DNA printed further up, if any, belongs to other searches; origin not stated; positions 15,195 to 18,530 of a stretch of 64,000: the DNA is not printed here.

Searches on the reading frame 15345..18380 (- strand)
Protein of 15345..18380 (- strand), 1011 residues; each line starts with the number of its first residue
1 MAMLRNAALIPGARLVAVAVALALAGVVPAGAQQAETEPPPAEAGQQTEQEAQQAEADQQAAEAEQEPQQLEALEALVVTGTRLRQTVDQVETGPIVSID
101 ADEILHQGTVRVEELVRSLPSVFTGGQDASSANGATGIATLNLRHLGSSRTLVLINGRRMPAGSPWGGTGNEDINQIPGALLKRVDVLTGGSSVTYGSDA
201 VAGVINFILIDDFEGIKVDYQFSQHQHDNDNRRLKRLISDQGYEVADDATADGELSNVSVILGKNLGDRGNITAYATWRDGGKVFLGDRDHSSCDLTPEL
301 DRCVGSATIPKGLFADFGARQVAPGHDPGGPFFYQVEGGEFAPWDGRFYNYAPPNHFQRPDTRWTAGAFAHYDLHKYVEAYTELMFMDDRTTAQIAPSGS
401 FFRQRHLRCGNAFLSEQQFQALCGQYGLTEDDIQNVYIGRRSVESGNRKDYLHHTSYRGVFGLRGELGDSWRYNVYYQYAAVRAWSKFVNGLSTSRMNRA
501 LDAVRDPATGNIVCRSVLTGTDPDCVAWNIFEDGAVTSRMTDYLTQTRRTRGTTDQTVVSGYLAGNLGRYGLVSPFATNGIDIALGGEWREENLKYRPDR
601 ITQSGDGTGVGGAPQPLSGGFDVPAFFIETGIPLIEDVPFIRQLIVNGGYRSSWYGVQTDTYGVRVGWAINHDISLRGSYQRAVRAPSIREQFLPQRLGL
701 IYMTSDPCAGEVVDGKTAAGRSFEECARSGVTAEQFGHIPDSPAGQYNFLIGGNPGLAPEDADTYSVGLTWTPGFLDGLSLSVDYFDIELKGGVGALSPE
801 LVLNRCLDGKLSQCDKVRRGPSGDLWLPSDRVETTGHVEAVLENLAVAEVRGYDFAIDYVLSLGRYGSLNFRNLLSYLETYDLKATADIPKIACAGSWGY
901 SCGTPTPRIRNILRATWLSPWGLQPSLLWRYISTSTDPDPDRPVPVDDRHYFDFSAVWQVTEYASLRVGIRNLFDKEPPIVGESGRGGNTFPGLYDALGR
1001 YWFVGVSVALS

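Call 39: search_protein_families(library=pfam, proteins=[window:15345-18380:-], max_evalue=0.001)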
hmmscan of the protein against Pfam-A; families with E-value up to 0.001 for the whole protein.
window:15345-18380:- (1011 aa): 2 families
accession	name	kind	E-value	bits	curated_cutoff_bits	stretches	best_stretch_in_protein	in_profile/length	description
PF00593.30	TonB_dep_Rec_b-barrel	-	9e-28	98.7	27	1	440-973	46-436/436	TonB dependent receptor-like, beta-barrel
PF07715.20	Plug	-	1.2e-19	71.2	23.9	1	93-204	6-107/107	TonB-dependent Receptor Plug Domain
